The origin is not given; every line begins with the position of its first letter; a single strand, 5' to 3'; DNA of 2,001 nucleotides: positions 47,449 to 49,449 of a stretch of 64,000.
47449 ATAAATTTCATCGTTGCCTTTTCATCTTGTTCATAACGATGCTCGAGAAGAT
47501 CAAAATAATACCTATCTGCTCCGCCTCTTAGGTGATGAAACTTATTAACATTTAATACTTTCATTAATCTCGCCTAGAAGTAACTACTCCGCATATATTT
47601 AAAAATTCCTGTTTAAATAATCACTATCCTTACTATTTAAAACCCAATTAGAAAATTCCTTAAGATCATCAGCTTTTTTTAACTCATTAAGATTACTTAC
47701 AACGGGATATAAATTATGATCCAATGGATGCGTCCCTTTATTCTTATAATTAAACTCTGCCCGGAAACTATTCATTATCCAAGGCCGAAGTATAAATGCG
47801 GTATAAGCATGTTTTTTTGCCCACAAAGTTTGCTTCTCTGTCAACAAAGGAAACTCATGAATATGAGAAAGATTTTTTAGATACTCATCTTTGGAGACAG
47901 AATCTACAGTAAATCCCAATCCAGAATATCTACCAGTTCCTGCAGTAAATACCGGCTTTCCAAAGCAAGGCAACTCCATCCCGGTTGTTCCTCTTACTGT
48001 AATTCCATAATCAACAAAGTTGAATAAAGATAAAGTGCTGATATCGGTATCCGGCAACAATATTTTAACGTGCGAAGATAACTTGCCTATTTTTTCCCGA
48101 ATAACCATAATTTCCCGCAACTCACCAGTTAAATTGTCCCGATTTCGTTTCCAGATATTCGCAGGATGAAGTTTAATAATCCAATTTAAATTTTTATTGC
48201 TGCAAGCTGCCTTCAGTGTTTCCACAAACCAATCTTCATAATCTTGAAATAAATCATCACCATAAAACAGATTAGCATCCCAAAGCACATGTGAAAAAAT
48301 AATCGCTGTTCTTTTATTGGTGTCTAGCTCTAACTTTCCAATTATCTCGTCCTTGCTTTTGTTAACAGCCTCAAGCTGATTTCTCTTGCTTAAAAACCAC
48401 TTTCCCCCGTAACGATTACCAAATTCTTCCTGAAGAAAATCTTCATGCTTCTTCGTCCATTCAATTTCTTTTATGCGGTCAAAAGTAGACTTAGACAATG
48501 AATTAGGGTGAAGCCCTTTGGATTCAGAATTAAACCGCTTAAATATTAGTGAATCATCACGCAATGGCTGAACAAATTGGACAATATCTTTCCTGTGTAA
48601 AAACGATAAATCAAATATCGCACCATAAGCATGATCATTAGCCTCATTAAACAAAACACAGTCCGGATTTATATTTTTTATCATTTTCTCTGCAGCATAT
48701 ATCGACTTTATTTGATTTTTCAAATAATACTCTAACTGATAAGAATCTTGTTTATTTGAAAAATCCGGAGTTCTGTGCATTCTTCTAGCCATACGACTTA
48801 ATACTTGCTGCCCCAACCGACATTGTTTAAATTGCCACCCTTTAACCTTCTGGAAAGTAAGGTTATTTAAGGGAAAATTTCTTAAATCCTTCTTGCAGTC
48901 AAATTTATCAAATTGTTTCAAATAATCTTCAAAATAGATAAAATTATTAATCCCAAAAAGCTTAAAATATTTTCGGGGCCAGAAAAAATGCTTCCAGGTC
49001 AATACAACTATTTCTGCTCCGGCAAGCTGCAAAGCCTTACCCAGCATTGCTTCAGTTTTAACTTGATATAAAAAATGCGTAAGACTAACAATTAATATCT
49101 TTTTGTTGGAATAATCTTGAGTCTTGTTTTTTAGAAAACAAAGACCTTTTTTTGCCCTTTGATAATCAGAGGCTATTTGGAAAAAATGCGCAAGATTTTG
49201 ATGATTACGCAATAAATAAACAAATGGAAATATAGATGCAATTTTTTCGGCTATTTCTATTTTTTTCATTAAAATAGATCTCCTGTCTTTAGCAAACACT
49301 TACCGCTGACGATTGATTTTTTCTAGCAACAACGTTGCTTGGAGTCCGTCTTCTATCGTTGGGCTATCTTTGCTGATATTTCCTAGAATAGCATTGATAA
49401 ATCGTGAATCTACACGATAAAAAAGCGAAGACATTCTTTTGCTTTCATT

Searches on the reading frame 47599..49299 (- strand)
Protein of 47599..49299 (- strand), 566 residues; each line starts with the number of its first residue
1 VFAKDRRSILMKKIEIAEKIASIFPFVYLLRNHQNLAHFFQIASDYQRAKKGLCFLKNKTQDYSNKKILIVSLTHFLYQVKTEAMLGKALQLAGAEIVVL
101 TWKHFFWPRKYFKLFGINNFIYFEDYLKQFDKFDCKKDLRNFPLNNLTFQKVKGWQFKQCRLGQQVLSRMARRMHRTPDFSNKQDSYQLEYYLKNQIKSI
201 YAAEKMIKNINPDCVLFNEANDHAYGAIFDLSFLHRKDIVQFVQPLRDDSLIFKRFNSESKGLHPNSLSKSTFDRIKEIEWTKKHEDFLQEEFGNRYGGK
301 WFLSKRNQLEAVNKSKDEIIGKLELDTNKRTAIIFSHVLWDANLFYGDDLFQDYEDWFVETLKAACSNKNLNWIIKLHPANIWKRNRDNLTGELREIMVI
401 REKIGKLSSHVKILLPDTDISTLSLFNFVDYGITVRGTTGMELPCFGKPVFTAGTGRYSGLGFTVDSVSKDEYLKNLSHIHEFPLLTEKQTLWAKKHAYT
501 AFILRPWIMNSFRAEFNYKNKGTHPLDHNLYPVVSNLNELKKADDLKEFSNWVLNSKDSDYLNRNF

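Call 5: search_protein_families(library=pfam, proteins=[window:47599-49299:-])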
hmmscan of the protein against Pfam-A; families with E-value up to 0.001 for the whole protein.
window:47599-49299:- (566 aa): 2 families
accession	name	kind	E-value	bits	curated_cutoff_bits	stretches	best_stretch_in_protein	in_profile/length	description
PF05159.20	Capsule_synth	-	2.1e-05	24.6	20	1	318-471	134-279/310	Capsule polysaccharide biosynthesis protein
PF03172.18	HSR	-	0.00069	20.2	24.9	0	11-37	11-37/99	HSR domain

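Call 18: search_protein_families(library=ncbifam, proteins=[window:47599-49299:-])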
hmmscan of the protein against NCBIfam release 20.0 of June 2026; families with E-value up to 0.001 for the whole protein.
window:47599-49299:- (566 aa): 0 families

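Call 48: search_protein_families(library=pfam, proteins=[window:47599-49299:-], max_evalue=0.01)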
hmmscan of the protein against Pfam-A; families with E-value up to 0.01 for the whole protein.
window:47599-49299:- (566 aa): 2 families
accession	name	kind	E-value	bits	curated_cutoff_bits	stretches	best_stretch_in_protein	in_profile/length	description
PF05159.20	Capsule_synth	-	2.1e-05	24.6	20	1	318-471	134-279/310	Capsule polysaccharide biosynthesis protein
PF03172.18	HSR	-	0.00069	20.2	24.9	0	11-37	11-37/99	HSR domain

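Call 56: search_solved_structures(query=window:47599-49269:-, max_evalue=10)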
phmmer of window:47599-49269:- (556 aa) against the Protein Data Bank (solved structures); distinct sequences matched with E-value up to 10: 1.
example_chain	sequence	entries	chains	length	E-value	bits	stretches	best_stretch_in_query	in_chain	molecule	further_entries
5h7c_A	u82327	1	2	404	0.37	12.5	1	206-378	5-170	Immunoglobulin G-binding protein A, DHR14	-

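Call 60: search_solved_structures(query=A3, max_evalue=10, show_alignments=2)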
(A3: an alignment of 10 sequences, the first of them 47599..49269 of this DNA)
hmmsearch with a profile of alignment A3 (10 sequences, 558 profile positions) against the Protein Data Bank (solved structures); distinct sequences matched with E-value up to 10: 1.
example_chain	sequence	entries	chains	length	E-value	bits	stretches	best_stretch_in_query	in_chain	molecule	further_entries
6mgb_A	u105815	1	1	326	2.6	10.3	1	399-460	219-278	Capsular polysaccharide export system protein KpsC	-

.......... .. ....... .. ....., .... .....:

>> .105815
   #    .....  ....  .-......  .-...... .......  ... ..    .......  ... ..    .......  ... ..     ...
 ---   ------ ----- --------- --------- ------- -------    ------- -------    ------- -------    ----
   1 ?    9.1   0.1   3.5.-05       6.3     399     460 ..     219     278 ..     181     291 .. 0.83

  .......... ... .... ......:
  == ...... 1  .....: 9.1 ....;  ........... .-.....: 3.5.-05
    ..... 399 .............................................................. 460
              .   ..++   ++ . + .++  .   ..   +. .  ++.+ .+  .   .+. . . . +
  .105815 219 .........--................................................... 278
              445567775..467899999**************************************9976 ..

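Call 65: find_homologous_proteins(query=window:47599-49269:-, max_evalue=1e-10)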
Query window:47599-49269:- (556 aa): 1064 proteins with E <= 1e-10 among 8000 candidates; the best 120 are listed.
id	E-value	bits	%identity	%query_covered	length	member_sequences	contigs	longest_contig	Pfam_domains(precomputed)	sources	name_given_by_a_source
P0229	0.0e+0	1288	100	100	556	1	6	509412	PF05159.21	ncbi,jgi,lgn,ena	-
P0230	7.8e-238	809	64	98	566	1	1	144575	-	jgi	jgi:hypothetical protein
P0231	1.7e-232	791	62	99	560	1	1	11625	-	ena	-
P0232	1.5e-228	778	62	97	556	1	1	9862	-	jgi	jgi:hypothetical protein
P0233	4.9e-227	773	60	99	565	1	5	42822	-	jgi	-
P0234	1.6e-226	771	58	100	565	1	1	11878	PF05159.21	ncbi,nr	ncbi:MAG: hypothetical protein JW867_04880 [Candidatus Omnitrophica bacterium]|nr:hypothetical prote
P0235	2.4e-223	761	61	97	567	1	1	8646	PF05159.21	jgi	jgi:hypothetical protein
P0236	1.9e-214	731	56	99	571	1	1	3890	-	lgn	-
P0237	1.1e-212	726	58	96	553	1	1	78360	-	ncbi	ncbi:hypothetical protein ACFL38_00535 [Candidatus Omnitrophota bacterium]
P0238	2.1e-212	725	59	97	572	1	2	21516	-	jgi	jgi:hypothetical protein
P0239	2.1e-207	708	56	96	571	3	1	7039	-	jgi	-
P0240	6.5e-207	707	57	97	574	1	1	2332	-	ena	-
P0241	4.3e-204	697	56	99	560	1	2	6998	-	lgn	-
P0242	2.5e-201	688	54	96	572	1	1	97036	-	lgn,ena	-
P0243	8.1e-194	663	52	100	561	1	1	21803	PF05159.21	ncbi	-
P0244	6.2e-190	651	55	97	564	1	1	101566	-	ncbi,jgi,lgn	ncbi:MAG: hypothetical protein WC321_00040 [Candidatus Omnitrophota bacterium]|jgi:hypothetical prot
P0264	1.4e-153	531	45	98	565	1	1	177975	-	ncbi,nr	ncbi:MAG: hypothetical protein J0L93_06940 [Deltaproteobacteria bacterium]|nr:hypothetical protein [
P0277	6.8e-148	512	64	60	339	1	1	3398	PF05159.21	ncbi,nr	ncbi:MAG: hypothetical protein GF375_04130, partial [Candidatus Omnitrophica bacterium]|nr:hypotheti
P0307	2.9e-141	490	43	90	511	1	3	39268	PF05159.21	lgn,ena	-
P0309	5.2e-141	489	43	96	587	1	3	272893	-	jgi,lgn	-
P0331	2.0e-138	481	42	95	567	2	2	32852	PF05159.21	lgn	-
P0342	1.5e-137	478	42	92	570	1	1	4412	PF05159.21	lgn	-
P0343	2.7e-137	477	42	95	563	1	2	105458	PF05159.21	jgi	jgi:hypothetical protein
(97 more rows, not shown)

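Call 75: predict_structure(alignment_id=A4)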
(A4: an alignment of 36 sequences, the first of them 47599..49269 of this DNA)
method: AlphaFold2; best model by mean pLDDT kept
length: 556 residues; sequences in the alignment: 36
mean_pLDDT: 89.2   pTM: 0.89
mean pLDDT of the five models: 89.2, 89.1, 88.2, 88.1, 87.2
residues with pLDDT >= 90: 356; 70-90: 159; 50-70: 39; < 50: 2
segments of 3 or more residues with pLDDT < 50: none
pLDDT, mean of each block of 10 residues (from residue 1): 55 56 72 92 82 83 93 96 95 91 95 93 85 88 92 90 88 91 93 96 93 85 96 92 94 87 92 96 90 82 95 97 92 73 92 97 95 87 93 96 95 94 79 92 79 91 96 97 95 94 86 85 91 94 95 83
secondary structure, 60 per line:
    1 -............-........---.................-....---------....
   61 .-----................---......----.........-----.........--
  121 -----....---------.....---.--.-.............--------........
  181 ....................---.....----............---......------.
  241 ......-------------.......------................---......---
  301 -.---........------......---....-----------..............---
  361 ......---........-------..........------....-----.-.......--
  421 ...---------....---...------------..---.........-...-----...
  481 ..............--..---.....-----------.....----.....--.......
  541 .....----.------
elements in order: H2-13 H15-22 H26-42 H44-47 E57-61 H67-82 E86-91 H96-104 E110-112 H113-118 H126-129 H139-143 H152-164 H173-200 E204-208 H213-224 E228-233 E240-246 H260-266 H273-288 H292-297 H306-313 E320-325 H329-332 H344-357 E361-366 H370-377 H385-394 E401-404 H412-418 E421-423 H433-436 E440-442 H460-468 H478-494 E502-506 E518-522 H527-531 H534-545

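Call 78: fold_search(model_id=the predicted structure, library=pdb)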
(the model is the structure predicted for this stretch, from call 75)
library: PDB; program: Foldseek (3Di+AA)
matches with E <= 10: 1371; with E <= 0.001: 148
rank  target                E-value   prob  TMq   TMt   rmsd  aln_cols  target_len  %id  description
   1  5xvs_B                2.3e-08  1.00  0.24  0.34  14.8       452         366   11  Crystal structure of UDP-GlcNAc 2-epimerase NeuC complexed with UDP (released 2018-04-11)
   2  6vlc_D                5.8e-08  1.00  0.25  0.36  12.3       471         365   12  Crystal structure of UDP-GlcNAc 2-epimerase from Neisseria meningitidis bound to UDP-GlcNAc (released 2020-11-11)
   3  6vlb_B                7.2e-08  1.00  0.26  0.36  11.7       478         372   13  Crystal structure of ligand-free UDP-GlcNAc 2-epimerase from Neisseria meningitidis (released 2020-11-11)
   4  5zlr_A                1.0e-07  1.00  0.25  0.33  13.9       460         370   12  Structure of NeuC (released 2018-05-16)
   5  3beo_A                1.1e-07  1.00  0.26  0.35  13.0       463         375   11  A Structural Basis for the allosteric regulation of non-hydrolyzing UDP-GlcNAc 2-epimerases (released 2008-02-19)
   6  6mgb                  1.3e-07  1.00  0.33  0.52   8.1       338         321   16  Thermosulfurimonas dismutans KpsC, beta Kdo 2,4 transferase (released 2019-03-27)
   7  6vlc_B                1.3e-07  1.00  0.26  0.36  11.8       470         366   13  Crystal structure of UDP-GlcNAc 2-epimerase from Neisseria meningitidis bound to UDP-GlcNAc (released 2020-11-11)
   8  3dzc_A                1.5e-07  1.00  0.21  0.30  15.0       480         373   14  2.35 Angstrom resolution structure of WecB (VC0917), a UDP-N-acetylglucosamine 2-epimerase from Vibrio cholerae. (released 2008-08-12)
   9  5xvs_A                2.9e-07  1.00  0.25  0.33  13.9       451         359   12  Crystal structure of UDP-GlcNAc 2-epimerase NeuC complexed with UDP (released 2018-04-11)
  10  3ot5_C                3.0e-07  1.00  0.26  0.35  14.4       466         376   12  2.2 Angstrom Resolution Crystal Structure of putative UDP-N-acetylglucosamine 2-epimerase from Listeria monocytogenes (released 2010-09-22)
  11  1f6d_A                3.3e-07  1.00  0.25  0.34  13.7       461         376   13  THE STRUCTURE OF UDP-N-ACETYLGLUCOSAMINE 2-EPIMERASE FROM E. COLI. (released 2000-12-13)
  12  8fuw                  3.5e-07  1.00  0.31  0.50   9.7       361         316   12  KpsC D160N Kdo adduct (released 2023-03-08)
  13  3otg                  3.9e-07  1.00  0.28  0.37  13.7       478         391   13  Crystal Structure of CalG1, Calicheamicin Glycostyltransferase, TDP bound form (released 2010-12-15)
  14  5enz_B                4.3e-07  1.00  0.28  0.38  11.2       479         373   15  S. aureus MnaA-UDP co-structure (released 2016-04-27)
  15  5enz_A                4.3e-07  1.00  0.28  0.36  12.5       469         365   14  S. aureus MnaA-UDP co-structure (released 2016-04-27)
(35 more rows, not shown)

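Call 90: find_encoding_contigs(protein=P0237, flank=10000, max_places=1)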
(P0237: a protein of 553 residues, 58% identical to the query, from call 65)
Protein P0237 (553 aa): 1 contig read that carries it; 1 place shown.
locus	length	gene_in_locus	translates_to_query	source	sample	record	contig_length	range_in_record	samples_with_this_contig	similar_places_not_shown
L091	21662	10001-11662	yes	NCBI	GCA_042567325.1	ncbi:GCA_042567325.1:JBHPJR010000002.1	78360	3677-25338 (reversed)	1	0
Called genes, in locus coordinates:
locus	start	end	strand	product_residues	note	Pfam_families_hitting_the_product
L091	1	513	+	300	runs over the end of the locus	PF05050:Methyltransf_21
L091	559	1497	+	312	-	PF01075:Glyco_transf_9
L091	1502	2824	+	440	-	-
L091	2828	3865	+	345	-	PF03102:NeuB, PF08666:SAF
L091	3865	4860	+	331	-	-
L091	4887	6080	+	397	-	PF02350:Epimerase_2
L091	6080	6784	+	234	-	PF02348:CTP_transf_3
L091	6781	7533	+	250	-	PF01596:Methyltransf_3 (faint), PF13578:Methyltransf_24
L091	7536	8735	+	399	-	PF07992:Pyr_redox_2 (faint), PF13450:NAD_binding_8, PF01593:Amino_oxidase, PF03275:GLF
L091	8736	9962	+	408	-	PF13692:Glyco_trans_1_4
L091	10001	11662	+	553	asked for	-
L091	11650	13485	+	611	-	PF13522:GATase_6, PF13537:GATase_7, PF12481:DUF3700 (weak), PF00733:Asn_synthase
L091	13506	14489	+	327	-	PF13489:Methyltransf_23, PF08003:Methyltransf_9 (weak), PF08241:Methyltransf_11, PF08242:Methyltransf_12, PF13649:Methyltransf_25, PF13847:Methyltransf_31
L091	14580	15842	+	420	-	PF13439:Glyco_transf_4 (faint), PF00534:Glycos_transf_1, PF13692:Glyco_trans_1_4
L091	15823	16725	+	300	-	PF00535:Glycos_transf_2, PF10111:Glyco_tranf_2_2, PF13641:Glyco_tranf_2_3 (weak)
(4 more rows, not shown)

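Call 91: find_encoding_contigs(protein=P0264, flank=10000, max_places=1)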
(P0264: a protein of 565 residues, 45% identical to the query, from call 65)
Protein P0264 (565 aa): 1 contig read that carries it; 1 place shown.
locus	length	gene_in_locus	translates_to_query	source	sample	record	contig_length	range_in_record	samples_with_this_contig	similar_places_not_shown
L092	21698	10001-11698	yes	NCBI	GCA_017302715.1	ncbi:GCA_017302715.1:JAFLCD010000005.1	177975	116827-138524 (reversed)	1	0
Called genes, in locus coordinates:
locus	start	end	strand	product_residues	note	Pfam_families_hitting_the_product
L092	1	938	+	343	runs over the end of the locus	PF04577:Glyco_transf_61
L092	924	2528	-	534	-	PF01467:CTP_transf_like, PF00294:PfkB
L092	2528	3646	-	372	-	PF13450:NAD_binding_8, PF03275:GLF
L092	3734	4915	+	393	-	PF13489:Methyltransf_23, PF08241:Methyltransf_11, PF08242:Methyltransf_12, PF13649:Methyltransf_25, PF13847:Methyltransf_31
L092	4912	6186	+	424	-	-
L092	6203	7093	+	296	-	PF01073:3Beta_HSD (weak), PF01370:Epimerase, PF16363:GDP_Man_Dehyd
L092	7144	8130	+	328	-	PF03102:NeuB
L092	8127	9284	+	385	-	PF02350:Epimerase_2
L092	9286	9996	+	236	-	PF02348:CTP_transf_3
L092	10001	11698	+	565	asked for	-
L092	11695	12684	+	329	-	PF13489:Methyltransf_23, PF08241:Methyltransf_11, PF08242:Methyltransf_12, PF13649:Methyltransf_25, PF13847:Methyltransf_31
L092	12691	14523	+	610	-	PF12481:DUF3700 (weak), PF13522:GATase_6, PF13537:GATase_7, PF00733:Asn_synthase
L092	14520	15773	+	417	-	PF00534:Glycos_transf_1, PF13692:Glyco_trans_1_4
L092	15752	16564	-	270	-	PF00535:Glycos_transf_2 (faint)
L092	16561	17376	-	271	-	PF00535:Glycos_transf_2, PF10111:Glyco_tranf_2_2, PF13641:Glyco_tranf_2_3 (weak)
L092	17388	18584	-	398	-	PF00534:Glycos_transf_1, PF13692:Glyco_trans_1_4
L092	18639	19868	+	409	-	PF02563:Poly_export, PF10531:SLBB (weak), PF22461:SLBB_2 (weak)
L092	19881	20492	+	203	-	-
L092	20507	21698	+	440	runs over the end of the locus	PF04932:Wzy_C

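Call 92: find_encoding_contigs(protein=P0309, flank=10000, max_places=1)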
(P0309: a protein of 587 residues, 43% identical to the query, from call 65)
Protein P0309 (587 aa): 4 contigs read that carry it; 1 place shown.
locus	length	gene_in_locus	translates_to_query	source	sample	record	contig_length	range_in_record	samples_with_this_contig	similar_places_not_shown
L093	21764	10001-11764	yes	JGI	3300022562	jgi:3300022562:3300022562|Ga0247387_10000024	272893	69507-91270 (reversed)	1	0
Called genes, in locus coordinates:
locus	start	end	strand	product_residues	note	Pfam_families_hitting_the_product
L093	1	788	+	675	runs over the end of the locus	PF08240:ADH_N (weak), PF00107:ADH_zinc_N, PF02254:TrkA_N (weak), PF01408:GFO_IDH_MocA, PF22725:GFO_IDH_MocA_C3 (weak)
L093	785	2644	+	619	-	PF00664:ABC_membrane, PF00005:ABC_tran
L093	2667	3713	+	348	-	PF03102:NeuB, PF08666:SAF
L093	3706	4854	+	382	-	PF02350:Epimerase_2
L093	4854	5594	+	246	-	PF02348:CTP_transf_3, PF12804:NTP_transf_3 (weak)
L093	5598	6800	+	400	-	PF13489:Methyltransf_23, PF07021:MetW (faint), PF08241:Methyltransf_11, PF08242:Methyltransf_12, PF13649:Methyltransf_25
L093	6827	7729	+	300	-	PF05721:PhyH (weak)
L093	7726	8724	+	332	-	PF00389:2-Hacid_dh, PF02826:2-Hacid_dh_C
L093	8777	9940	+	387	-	PF01370:Epimerase, PF16363:GDP_Man_Dehyd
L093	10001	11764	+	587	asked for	-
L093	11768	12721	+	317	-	-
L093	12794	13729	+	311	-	PF01073:3Beta_HSD, PF01370:Epimerase, PF04321:RmlD_sub_bind, PF05368:NmrA (weak), PF13460:NAD_binding_10, PF16363:GDP_Man_Dehyd, PF07993:NAD_binding_4 (weak)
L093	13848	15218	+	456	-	-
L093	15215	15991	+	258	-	PF08003:Methyltransf_9 (weak), PF01209:Ubie_methyltran, PF13489:Methyltransf_23, PF13847:Methyltransf_31, PF08241:Methyltransf_11, PF08242:Methyltransf_12, PF13649:Methyltransf_25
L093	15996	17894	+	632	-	PF13522:GATase_6, PF13537:GATase_7, PF00733:Asn_synthase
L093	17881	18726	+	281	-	PF05175:MTS, PF13489:Methyltransf_23, PF07021:MetW (faint), PF13847:Methyltransf_31, PF08241:Methyltransf_11, PF08242:Methyltransf_12, PF13649:Methyltransf_25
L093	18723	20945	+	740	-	PF16889:Hepar_II_III_N, PF07940:Hepar_II_III_C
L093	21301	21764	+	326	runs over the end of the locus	PF13692:Glyco_trans_1_4 (weak)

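Call 94: find_encoding_contigs(protein=P0244, flank=10000, max_places=1)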
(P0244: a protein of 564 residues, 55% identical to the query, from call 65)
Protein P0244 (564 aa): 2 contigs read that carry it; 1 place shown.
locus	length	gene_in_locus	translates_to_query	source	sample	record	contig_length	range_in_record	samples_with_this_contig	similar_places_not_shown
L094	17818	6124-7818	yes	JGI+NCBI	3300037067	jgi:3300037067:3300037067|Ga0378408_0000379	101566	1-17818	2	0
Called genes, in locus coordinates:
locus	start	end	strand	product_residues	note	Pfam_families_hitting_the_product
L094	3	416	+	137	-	?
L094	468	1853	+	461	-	PF01943:Polysacc_synt, PF13440:Polysacc_synt_3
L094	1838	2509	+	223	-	PF05148:Methyltransf_8 (weak), PF13489:Methyltransf_23, PF08241:Methyltransf_11, PF08242:Methyltransf_12, PF13649:Methyltransf_25 (weak), PF13847:Methyltransf_31 (weak)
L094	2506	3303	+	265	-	PF03102:NeuB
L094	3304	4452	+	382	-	PF02350:Epimerase_2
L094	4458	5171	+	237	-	PF02348:CTP_transf_3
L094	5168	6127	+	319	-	PF00389:2-Hacid_dh, PF02826:2-Hacid_dh_C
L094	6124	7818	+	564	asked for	-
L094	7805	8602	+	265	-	PF08241:Methyltransf_11, PF13649:Methyltransf_25 (weak)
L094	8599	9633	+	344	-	-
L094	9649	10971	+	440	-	PF02310:B12-binding, PF04055:Radical_SAM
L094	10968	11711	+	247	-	PF03407:Nucleotid_trans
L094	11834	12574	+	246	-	PF00535:Glycos_transf_2, PF10111:Glyco_tranf_2_2 (faint)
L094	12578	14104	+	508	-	-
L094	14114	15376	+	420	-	PF08421:Methyltransf_13, PF13489:Methyltransf_23, PF08484:Methyltransf_14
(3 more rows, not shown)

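Call 95: find_encoding_contigs(protein=P0230, flank=10000, max_places=1)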
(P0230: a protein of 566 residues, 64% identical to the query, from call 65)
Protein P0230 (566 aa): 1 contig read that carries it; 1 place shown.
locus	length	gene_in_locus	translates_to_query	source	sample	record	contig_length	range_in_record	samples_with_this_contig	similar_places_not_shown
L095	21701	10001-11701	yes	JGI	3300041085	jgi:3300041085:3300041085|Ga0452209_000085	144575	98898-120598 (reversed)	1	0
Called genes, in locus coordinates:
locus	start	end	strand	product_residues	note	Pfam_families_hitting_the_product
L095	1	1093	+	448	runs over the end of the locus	PF13173:AAA_14, PF13635:DUF4143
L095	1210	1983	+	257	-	PF05711:TylF (weak)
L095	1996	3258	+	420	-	PF08421:Methyltransf_13, PF13489:Methyltransf_23, PF08484:Methyltransf_14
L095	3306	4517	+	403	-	PF13692:Glyco_trans_1_4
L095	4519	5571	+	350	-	PF01408:GFO_IDH_MocA, PF03807:F420_oxidored (faint), PF02894:GFO_IDH_MocA_C (weak), PF22725:GFO_IDH_MocA_C3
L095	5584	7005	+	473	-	PF01943:Polysacc_synt, PF13440:Polysacc_synt_3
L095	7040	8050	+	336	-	PF03102:NeuB, PF08666:SAF (weak)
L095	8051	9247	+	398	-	PF02350:Epimerase_2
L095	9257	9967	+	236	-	PF02348:CTP_transf_3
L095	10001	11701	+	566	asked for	-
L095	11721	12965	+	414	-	PF20706:GT4-conflict (weak), PF00534:Glycos_transf_1, PF13692:Glyco_trans_1_4, PF13524:Glyco_trans_1_2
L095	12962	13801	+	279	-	PF00535:Glycos_transf_2, PF10111:Glyco_tranf_2_2 (faint), PF13641:Glyco_tranf_2_3 (faint)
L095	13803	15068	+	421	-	PF02397:Bac_transf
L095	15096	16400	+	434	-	PF04932:Wzy_C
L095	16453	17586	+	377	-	PF13477:Glyco_trans_4_2 (weak), PF13439:Glyco_transf_4, PF13579:Glyco_trans_4_4 (weak), PF00534:Glycos_transf_1, PF13692:Glyco_trans_1_4, PF13524:Glyco_trans_1_2 (weak)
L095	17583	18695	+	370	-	PF00106:adh_short (weak), PF01073:3Beta_HSD, PF01370:Epimerase, PF02719:Polysacc_synt_2, PF13460:NAD_binding_10, PF16363:GDP_Man_Dehyd, PF01370:Epimerase, PF16363:GDP_Man_Dehyd, +5 more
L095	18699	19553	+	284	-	PF13692:Glyco_trans_1_4, PF00534:Glycos_transf_1 (weak), PF13524:Glyco_trans_1_2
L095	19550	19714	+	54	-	-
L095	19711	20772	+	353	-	PF00535:Glycos_transf_2, PF13641:Glyco_tranf_2_3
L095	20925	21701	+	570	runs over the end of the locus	PF02543:Carbam_trans_N, PF16861:Carbam_trans_C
